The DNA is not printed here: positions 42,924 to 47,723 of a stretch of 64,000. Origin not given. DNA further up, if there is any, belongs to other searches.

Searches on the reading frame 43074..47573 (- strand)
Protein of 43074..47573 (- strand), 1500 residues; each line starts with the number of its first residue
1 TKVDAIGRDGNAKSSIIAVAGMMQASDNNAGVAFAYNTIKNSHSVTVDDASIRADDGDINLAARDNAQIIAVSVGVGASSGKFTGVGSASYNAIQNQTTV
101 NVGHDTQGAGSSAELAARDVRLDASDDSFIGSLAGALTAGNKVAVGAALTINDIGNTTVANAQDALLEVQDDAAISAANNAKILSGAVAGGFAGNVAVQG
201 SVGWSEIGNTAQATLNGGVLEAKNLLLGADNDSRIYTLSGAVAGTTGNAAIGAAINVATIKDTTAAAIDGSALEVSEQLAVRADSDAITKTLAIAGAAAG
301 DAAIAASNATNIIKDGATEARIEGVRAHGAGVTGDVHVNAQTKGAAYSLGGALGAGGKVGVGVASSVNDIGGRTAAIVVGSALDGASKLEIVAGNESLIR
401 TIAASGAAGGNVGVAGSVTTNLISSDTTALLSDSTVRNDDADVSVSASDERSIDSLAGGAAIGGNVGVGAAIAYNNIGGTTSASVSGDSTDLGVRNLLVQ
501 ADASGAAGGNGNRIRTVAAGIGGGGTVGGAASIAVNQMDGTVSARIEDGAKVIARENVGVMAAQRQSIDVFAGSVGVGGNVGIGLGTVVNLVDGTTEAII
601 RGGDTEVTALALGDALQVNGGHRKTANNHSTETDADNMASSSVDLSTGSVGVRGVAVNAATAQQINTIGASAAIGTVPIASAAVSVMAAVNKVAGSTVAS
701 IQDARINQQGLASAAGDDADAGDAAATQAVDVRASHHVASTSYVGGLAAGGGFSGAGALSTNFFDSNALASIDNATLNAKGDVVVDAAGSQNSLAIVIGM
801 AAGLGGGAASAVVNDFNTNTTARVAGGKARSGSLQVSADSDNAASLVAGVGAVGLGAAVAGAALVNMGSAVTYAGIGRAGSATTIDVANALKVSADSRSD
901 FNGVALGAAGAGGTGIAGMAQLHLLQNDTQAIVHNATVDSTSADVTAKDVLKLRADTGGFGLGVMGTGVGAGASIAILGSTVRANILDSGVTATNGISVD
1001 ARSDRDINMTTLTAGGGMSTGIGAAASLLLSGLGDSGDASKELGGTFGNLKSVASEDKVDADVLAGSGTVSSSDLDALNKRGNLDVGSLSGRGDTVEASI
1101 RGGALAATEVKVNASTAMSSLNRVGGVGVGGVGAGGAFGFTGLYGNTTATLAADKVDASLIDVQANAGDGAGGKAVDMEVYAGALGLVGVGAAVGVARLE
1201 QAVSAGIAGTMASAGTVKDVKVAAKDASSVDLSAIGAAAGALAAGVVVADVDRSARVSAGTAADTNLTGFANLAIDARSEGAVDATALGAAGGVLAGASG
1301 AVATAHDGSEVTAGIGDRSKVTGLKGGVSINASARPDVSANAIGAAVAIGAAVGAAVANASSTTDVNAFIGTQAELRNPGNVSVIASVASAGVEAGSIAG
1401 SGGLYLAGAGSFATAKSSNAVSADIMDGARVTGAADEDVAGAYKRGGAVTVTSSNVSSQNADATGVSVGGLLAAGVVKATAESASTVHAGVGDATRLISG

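Call 11: search_protein_families(library=ncbifam, proteins=[window:43074-47573:-], max_evalue=0.01)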
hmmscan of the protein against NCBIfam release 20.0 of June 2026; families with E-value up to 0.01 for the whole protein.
window:43074-47573:- (1500 aa): 1 family
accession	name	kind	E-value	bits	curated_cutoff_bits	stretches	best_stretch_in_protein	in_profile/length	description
NF012206.1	LktA_tand_53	repeat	1.1e-72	240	50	12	525-578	1-53/53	tandem repeat-containing filamentous protein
